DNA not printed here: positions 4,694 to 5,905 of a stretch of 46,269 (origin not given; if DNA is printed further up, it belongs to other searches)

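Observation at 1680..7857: TonB-dependent uptake operon with an unusual periplasmic toolkit (candidate undescribed Ni/Co or corrinoid-type acquisition system)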

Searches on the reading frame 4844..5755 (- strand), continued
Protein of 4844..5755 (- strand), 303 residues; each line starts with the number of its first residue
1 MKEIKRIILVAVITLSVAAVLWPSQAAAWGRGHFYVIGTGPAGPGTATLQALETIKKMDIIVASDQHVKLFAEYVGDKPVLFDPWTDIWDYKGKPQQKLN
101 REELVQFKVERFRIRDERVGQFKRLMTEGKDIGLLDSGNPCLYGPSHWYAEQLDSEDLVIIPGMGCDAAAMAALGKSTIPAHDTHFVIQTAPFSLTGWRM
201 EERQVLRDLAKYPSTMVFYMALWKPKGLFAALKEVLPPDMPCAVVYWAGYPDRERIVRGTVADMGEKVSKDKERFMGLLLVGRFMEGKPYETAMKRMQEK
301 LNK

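Call 23: find_related_loci(query=A1, collection=genome_contigs, flank=10000)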
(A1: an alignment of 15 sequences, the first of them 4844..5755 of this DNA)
Query A1 (303 aa) in genome_contigs; peptide patterns used: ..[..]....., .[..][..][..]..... (x = any residue, [..] = any of these).
108 stretches matched a pattern; 71 encode a relative of the query (tblastn E <= 1e-3); 70 distinct loci.
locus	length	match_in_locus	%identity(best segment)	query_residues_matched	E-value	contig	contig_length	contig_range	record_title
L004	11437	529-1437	92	1-303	0e+0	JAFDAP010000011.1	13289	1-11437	MAG: Deltaproteobacteria bacterium isolate AB_3033_Bin_63 AB_3033_Bin_63_scaffold_7834, whole genome shotgun sequence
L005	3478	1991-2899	83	1-303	8e-179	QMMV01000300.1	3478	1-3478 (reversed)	MAG: Deltaproteobacteria bacterium isolate B23_G16 B23_Guay16_scaffold_34816, whole genome shotgun sequence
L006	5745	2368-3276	82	1-303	2e-169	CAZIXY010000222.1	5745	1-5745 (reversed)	MAG TPA_asm: uncultured Desulfobacteraceae bacterium isolate binchicken_co256_358 genome assembly, contig: NODE_43474_le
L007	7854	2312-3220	82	1-303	1e-167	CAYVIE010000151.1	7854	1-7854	MAG TPA_asm: uncultured Desulfobacteraceae bacterium isolate SRP338002_co1_100 genome assembly, contig: NODE_8558_length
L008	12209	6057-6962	76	1-302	1e-162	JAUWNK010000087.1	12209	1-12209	MAG: Desulfobacteraceae bacterium isolate CSMAG_2422 CSMAG_2422_k141_129459_length_12209_cov_20.1631, whole genome shotg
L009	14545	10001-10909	76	1-302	7e-162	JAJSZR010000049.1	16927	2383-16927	MAG: Deltaproteobacteria bacterium isolate NA091R45FWG174 FWG174_SeepSRB2_contig049_0016927bp, whole genome shotgun sequ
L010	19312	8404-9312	77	1-302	5e-161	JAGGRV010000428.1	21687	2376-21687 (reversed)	MAG: Deltaproteobacteria bacterium isolate AUK005 PB_MANV_005_c_000000000073, whole genome shotgun sequence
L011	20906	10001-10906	74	1-303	3e-159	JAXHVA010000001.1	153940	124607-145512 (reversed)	MAG: Thermodesulfobacteriota bacterium isolate MAG65_tar_biofilm MAG65_1, whole genome shotgun sequence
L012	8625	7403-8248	79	18-299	6e-159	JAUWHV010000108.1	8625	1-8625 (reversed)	MAG: Deltaproteobacteria bacterium isolate CSMAG_2277 CSMAG_2277_k141_1003871_length_8625_cov_13.4316, whole genome shot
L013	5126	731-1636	72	1-302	1e-158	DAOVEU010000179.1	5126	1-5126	MAG TPA_asm: Desulfobacterales bacterium isolate CSMAG_1091 CSMAG_1091_k141_5867520_length_5126_cov_6.9388, whole genome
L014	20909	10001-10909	72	1-302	2e-153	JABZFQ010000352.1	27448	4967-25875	MAG: Desulfobacteraceae bacterium isolate Grevelingen_8MPaII_metabat2.79 scaffold_2155, whole genome shotgun sequence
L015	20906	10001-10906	73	1-302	1e-152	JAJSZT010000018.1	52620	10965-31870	MAG: Deltaproteobacteria bacterium isolate CR9063A Ga0402054_027, whole genome shotgun sequence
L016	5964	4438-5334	72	1-298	1e-150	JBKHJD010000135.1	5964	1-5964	MAG: Syntrophobacteria bacterium isolate D4M11_17 NODE_8630_length_5964_cov_5.687934, whole genome shotgun sequence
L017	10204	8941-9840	70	1-300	2e-149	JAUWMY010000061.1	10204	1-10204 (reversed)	MAG: Desulfobacteraceae bacterium isolate CSMAG_2410 CSMAG_2410_k141_228213_length_10204_cov_5.0000, whole genome shotgu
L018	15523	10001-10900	71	1-300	1e-148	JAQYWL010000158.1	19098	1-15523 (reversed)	MAG: Desulfobacteria bacterium isolate Co_bin7 Co_bin7_c_000004920310, whole genome shotgun sequence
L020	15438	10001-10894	68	4-301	6e-145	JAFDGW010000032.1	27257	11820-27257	MAG: Deltaproteobacteria bacterium isolate Meg22_1012_Bin_341 Meg22_1012_Bin_341_scaffold_4032, whole genome shotgun seq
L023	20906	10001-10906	68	2-303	6e-144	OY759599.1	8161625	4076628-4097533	MAG: Desulfatiglandales bacterium isolate ef928343-fb2c-4ac1-bd77-a4af7a033044 genome assembly, chromosome: 1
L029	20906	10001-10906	69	5-303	9e-140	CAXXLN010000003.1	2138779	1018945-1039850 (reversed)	MAG: Desulfatiglandales bacterium isolate 53c9cee3-5eb1-4031-9065-1ba860722897 genome assembly, contig: contig_3, whole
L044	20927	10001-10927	60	5-300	1e-123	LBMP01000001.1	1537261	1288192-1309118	Desulfocarbo indianensis strain SCBM scaffold1.1, whole genome shotgun sequence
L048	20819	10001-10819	59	31-303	1e-117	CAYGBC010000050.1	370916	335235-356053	MAG TPA_asm: uncultured Eubacteriales bacterium isolate ERP108616_co1_418 genome assembly, contig: k119_391110, whole ge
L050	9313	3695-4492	60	31-296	9e-110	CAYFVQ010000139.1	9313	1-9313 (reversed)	MAG TPA_asm: uncultured Eubacteriales bacterium isolate ERP108616_co1_206 genome assembly, contig: k119_74027, whole gen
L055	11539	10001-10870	51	18-296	1e-96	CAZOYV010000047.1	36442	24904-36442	MAG TPA_asm: uncultured Rickettsiales bacterium isolate SRP141376_co4_92 genome assembly, contig: NODE_2028_length_36442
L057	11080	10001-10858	51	6-293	7e-92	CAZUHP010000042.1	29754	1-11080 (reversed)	MAG TPA_asm: uncultured Desulfarculaceae bacterium isolate SRP338002_co1_115 genome assembly, contig: NODE_1436_length_2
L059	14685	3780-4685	68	1-302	2e-145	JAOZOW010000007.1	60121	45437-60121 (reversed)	MAG: Deltaproteobacteria bacterium isolate GMC4.metabat2.101 GMC4_192_length_60121_cov_18.512153, whole genome shotgun s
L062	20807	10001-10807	51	23-293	7e-84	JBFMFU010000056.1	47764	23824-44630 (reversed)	MAG: Thermodesulfobacteriota bacterium isolate MAG279 MAG279_56, whole genome shotgun sequence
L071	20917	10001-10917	62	1-300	1e-114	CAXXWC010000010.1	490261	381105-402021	MAG: Desulfobacterales bacterium isolate 0c1ee1e2-2e93-4d1f-b680-5c09bdc3d0f4 genome assembly, contig: contig_10, whole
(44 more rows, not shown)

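Call 54: search_protein_families(library=pfam, proteins=[L003:12584-13063:+], max_evalue=0.01)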
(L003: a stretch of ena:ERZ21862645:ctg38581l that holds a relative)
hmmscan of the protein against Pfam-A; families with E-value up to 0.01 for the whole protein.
L003:12584-13063:+ (159 aa): 0 families

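Call 57: search_solved_structures(query=A1, max_evalue=0.001, show_alignments=2)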
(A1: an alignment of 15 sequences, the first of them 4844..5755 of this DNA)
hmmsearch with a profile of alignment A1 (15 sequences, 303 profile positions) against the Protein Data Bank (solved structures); distinct sequences matched with E-value up to 0.001: 22.
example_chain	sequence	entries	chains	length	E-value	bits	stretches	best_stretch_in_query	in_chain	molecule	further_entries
2cbf_A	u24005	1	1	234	5.2e-18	68.6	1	117-281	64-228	COBALT-PRECORRIN-4 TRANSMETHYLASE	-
1cbf_A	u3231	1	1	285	5.4e-18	68.5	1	117-283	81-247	COBALT-PRECORRIN-4 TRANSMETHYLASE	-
4e16_A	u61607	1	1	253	5.9e-17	65.1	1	117-292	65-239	precorrin-4 C(11)-methyltransferase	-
3ndc_A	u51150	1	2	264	1.7e-10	43.8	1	118-291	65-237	Precorrin-4 C(11)-methyltransferase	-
3nei_A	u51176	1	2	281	1.8e-10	43.8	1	118-291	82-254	Precorrin-4 C(11)-methyltransferase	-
6pr1_A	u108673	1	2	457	7e-09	38.6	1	124-285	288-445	Siroheme synthase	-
6pr4_A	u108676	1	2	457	7.4e-09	38.5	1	124-285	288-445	Siroheme synthase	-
6p7c_A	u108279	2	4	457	7.5e-09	38.5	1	124-285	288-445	Siroheme synthase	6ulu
6pr0_A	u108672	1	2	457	7.5e-09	38.5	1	124-285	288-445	Siroheme synthase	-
6p7d_A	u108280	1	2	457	7.6e-09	38.5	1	124-285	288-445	Siroheme synthase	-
1pjt_A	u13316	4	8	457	7.6e-09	38.5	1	124-285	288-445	Siroheme synthase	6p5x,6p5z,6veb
6pqz_A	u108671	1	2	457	7.6e-09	38.5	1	124-285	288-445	Siroheme synthase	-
1pjq_A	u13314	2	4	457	7.6e-09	38.5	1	124-285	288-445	Siroheme synthase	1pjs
6pr2_A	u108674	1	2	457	7.6e-09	38.4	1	124-285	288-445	Siroheme synthase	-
6pr3_A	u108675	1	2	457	7.6e-09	38.4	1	124-285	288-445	Siroheme synthase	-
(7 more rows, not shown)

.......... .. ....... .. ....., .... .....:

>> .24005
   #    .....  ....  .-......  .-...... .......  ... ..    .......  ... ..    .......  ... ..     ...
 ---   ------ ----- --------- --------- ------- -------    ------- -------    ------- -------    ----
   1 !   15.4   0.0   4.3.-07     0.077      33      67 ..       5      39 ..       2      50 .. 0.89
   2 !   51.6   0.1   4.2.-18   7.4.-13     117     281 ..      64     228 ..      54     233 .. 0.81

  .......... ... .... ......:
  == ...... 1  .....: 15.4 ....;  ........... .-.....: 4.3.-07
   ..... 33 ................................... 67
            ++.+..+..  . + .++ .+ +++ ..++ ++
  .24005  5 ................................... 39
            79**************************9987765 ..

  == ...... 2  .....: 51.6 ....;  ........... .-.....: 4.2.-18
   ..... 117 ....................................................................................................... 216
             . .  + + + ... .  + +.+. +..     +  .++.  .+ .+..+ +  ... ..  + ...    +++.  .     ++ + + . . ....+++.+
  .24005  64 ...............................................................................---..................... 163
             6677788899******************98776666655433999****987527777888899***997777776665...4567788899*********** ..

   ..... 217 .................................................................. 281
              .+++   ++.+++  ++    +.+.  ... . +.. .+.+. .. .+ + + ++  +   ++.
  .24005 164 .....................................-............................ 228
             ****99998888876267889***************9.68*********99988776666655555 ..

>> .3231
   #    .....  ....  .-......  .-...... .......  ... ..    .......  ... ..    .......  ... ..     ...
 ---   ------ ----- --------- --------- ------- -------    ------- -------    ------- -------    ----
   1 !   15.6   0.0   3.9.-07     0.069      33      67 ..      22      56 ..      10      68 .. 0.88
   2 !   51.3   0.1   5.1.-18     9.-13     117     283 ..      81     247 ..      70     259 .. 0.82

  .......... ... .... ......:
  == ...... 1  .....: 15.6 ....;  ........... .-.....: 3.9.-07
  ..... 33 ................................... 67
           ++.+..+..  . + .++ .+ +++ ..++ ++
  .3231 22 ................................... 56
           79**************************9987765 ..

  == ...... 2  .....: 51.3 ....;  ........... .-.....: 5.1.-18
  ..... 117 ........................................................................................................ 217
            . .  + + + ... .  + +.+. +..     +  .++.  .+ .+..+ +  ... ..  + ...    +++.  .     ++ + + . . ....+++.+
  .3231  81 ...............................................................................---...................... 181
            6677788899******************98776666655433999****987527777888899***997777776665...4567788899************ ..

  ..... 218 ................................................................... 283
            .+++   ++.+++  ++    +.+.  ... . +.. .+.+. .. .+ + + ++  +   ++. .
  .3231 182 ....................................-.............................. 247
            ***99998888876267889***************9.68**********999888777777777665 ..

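Call 70: predict_structure(alignment_id=A1)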
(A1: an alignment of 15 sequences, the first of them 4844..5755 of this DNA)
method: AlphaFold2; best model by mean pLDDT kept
length: 303 residues; sequences in the alignment: 15
mean_pLDDT: 69.9   pTM: 0.60
mean pLDDT of the five models: 69.9, 68.0, 67.7, 44.1, 43.3
residues with pLDDT >= 90: 48; 70-90: 117; 50-70: 77; < 50: 61
segments of 3 or more residues with pLDDT < 50: 22-28, 138-143, 164-190, 214-220, 275-286
pLDDT, mean of each block of 10 residues (from residue 1): 75 73 50 82 68 90 90 94 83 84 88 91 95 74 64 78 50 40 41 57 67 50 72 79 57 65 82 47 41 70 72
secondary structure, 60 per line:
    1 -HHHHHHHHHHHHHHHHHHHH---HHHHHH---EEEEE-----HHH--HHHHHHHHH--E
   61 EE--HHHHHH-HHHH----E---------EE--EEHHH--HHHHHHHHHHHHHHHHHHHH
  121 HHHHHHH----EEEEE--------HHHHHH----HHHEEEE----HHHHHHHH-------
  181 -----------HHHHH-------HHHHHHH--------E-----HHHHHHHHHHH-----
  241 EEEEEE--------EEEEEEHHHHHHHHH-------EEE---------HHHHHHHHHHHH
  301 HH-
elements in order: H2-21 H25-30 E34-38 H49-57 E60-62 H65-70 H72-75 H101-127 E132-136 H145-150 E158-161 H166-173 H192-196 H204-210 H225-235 E241-246 E255-260 H261-269 E277-279 H289-302

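Call 73: fold_search(model_id=the predicted structure, library=pdb)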
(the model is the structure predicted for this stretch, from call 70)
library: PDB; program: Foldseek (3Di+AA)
matches with E <= 10: 721; with E <= 0.001: 225
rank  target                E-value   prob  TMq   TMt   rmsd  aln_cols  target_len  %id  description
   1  3kwp                  1.3e-12  1.00  0.55  0.70   5.9       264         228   18  Crystal structure of putative methyltransferase from Lactobacillus brevis (released 2009-12-15)
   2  1cbf                  8.1e-12  1.00  0.45  0.54   8.0       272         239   27  THE X-RAY STRUCTURE OF A COBALAMIN BIOSYNTHETIC ENZYME, COBALT PRECORRIN-4 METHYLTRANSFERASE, CBIF (released 1999-05-11)
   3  1pjs_A                9.7e-12  1.00  0.43  0.32  10.5       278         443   20  The co-crystal structure of CysG, the multifunctional methyltransferase/dehydrogenase/ferrochelatase for siroheme synt (released 2003-12-02)
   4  6p5z_A                1.4e-11  1.00  0.46  0.33  11.3       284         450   24  Cobalt-sirohydrochlorin-bound S. typhimurium siroheme synthase (released 2021-06-16)
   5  6p7c_A                1.6e-11  1.00  0.43  0.32  11.4       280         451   23  D104A/S128A S. typhimurium siroheme synthase (released 2020-02-26)
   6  6p5x_A                1.9e-11  1.00  0.47  0.34  11.3       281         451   21  Sirohydrochlorin-bound S. typhimurium siroheme synthase (released 2020-02-26)
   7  6pr4_A                1.9e-11  1.00  0.45  0.33  11.6       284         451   22  D262N/S128A S. typhimurium siroheme synthase (released 2020-02-26)
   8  1pjq_A                2.3e-11  1.00  0.42  0.31  11.9       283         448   23  Structure and function of CysG, the multifunctional methyltransferase/dehydrogenase/ferrochelatase for siroheme synthe (released 2003-12-02)
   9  6pr2_A                2.4e-11  1.00  0.45  0.33  11.8       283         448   21  R261A/S128A S. typhimurium siroheme synthase (released 2020-02-26)
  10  2zvb                  2.4e-11  1.00  0.46  0.52   8.7       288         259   19  Crystal structure of TT0207 from Thermus thermophilus HB8 (released 2009-05-05)
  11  1s4d_G                2.7e-11  1.00  0.46  0.52  11.1       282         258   21  Crystal Structure Analysis of the S-adenosyl-L-methionine dependent uroporphyrinogen-III C-methyltransferase SUMT (released 2004-11-30)
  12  6pr0_A                2.7e-11  1.00  0.44  0.32  11.8       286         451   23  P133H-S128A S. typhimurium siroheme synthase (released 2020-02-26)
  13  4e16                  2.9e-11  1.00  0.44  0.54   7.9       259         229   21  Precorrin-4 C(11)-methyltransferase from Clostridium difficile (released 2012-03-14)
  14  6pqz_A                3.6e-11  1.00  0.45  0.33  11.6       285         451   22  P133G/S128A S. typhimurium siroheme synthase (released 2020-02-26)
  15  6pr3_A                3.6e-11  1.00  0.43  0.31  11.8       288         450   24  D262A/S128A S. typhimurium siroheme synthase (released 2020-02-26)
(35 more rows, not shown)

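Call 81: search_protein_families(library=pfam, proteins=[L048:7017-7547:+, L048:7608-8789:+, L048:9914-10840:+, L048:11119-12429:+, L048:12603-13295:+, L048:13617-14819:+, L062:5772-7355:+, L062:7404-9011:+, L062:9034-9900:+, L062:10894-13620:+], max_evalue=0.001)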
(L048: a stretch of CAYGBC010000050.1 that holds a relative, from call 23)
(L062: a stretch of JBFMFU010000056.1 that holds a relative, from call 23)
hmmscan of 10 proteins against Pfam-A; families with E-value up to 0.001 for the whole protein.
L048:7017-7547:+ (176 aa): 1 family
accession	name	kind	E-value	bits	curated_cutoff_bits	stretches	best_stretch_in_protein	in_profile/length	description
PF04191.18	PEMT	-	2e-11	44.7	25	1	80-169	4-95/105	Phospholipid methyltransferase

L048:7608-8789:+ (393 aa): 10 families
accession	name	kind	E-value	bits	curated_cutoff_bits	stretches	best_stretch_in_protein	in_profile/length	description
PF00756.26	Esterase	-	1.1e-25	91.4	22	1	50-190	1-149/251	Putative esterase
PF13181.12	TPR_8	-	3e-11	43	25.7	1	345-376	3-34/34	Tetratricopeptide repeat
PF00515.34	TPR_1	-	5.5e-11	42.2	27.8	1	344-376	2-34/34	Tetratricopeptide repeat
PF07719.23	TPR_2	-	6.8e-11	41.9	27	1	344-376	2-34/34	Tetratricopeptide repeat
PF12146.15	Hydrolase_4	-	3e-05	23.9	27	1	157-207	77-124/239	Serine aminopeptidase, S33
PF13371.12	TPR_9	-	3.4e-05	24.2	35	1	320-381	6-67/73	Tetratricopeptide repeat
PF12697.13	Abhydrolase_6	-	6.5e-05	24.1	26.3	1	139-255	57-148/217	Alpha/beta hydrolase family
PF13414.12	TPR_11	-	0.00029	20.9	26.8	0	316-351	1-36/42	TPR repeat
PF13428.12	TPR_14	-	0.00079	20.3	23.5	0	349-383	7-41/44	Tetratricopeptide repeat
PF00561.26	Abhydrolase_1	-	0.00084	19.5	25.8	0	159-208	72-126/245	alpha/beta hydrolase fold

L048:9914-10840:+ (308 aa): 1 family
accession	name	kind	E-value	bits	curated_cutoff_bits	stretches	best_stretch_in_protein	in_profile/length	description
PF00590.25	TP_methylase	-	8.6e-27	94.9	27.8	1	32-262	1-210/212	Tetrapyrrole (Corrin/Porphyrin) Methylases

L048:11119-12429:+ (436 aa): 5 families
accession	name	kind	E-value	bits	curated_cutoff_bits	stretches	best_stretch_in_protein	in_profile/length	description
PF07690.21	MFS_1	-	1e-35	123.7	33.4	2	31-257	10-240/347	Major Facilitator Superfamily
PF00083.30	Sugar_tr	-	5.7e-09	35.8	22.3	1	50-190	44-191/452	Sugar (and other) transporter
PF00854.27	PTR2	-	6.7e-09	35.5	27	1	105-213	32-145/392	POT family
PF05977.19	MFS_3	-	4e-06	26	27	1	17-249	13-249/524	Transmembrane secretion effector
PF06609.19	TRI12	-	0.00022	20.3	23.2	1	70-214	96-239/599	Fungal trichothecene efflux pump (TRI12)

L048:12603-13295:+ (230 aa): 0 families

L048:13617-14819:+ (400 aa): 0 families

L062:5772-7355:+ (527 aa): 2 families
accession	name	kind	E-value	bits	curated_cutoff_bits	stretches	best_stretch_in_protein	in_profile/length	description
PF00384.28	Molybdopterin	-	6.2e-55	187.1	24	1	1-331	98-353/353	Molybdopterin oxidoreductase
PF01568.27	Molydop_binding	-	5.3e-31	107.3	26.8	1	415-521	1-110/110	Molydopterin dinucleotide binding domain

L062:7404-9011:+ (535 aa): 0 families

L062:9034-9900:+ (288 aa): 4 families
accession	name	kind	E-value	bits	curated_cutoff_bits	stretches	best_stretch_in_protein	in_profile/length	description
PF12849.12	PBP_like_2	-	3e-31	109.6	27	1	32-258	3-266/267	PBP superfamily domain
PF13531.11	SBP_bac_11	-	6.2e-07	29.8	25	1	52-268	13-225/227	Bacterial extracellular solute-binding protein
PF12727.12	PBP_like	-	0.00011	21.9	27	1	63-160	9-107/193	PBP superfamily domain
PF03466.25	LysR_substrate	-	0.00037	20.4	28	0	38-187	7-144/209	LysR substrate binding domain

L062:10894-13620:+ (908 aa): 7 families
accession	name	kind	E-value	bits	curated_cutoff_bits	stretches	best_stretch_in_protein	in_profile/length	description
PF02738.23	MoCoBD_1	-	2.7e-67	226.9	27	1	332-573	2-243/244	Molybdopterin cofactor-binding domain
PF20256.3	MoCoBD_2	-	1.3e-48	166.4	27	1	603-841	8-280/283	Molybdopterin cofactor-binding domain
PF01799.25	Fer2_2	-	1.8e-30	105.3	30.3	1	98-171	1-75/75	[2Fe-2S] binding domain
PF01315.27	Ald_Xan_dh_C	-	1.2e-25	90.4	31.3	1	210-315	2-110/110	Aldehyde oxidase and xanthine dehydrogenase, a/b hammerhead domain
PF00111.32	Fer2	-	5.8e-08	33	21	1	29-93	1-61/77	2Fe-2S iron-sulfur cluster binding domain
PF13085.11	Fer2_3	-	0.00051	20.5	27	0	54-102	43-89/107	2Fe-2S iron-sulfur cluster binding domain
PF13510.11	Fer2_4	-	0.00079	19.9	22.8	0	27-90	4-73/82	2Fe-2S iron-sulfur cluster binding domain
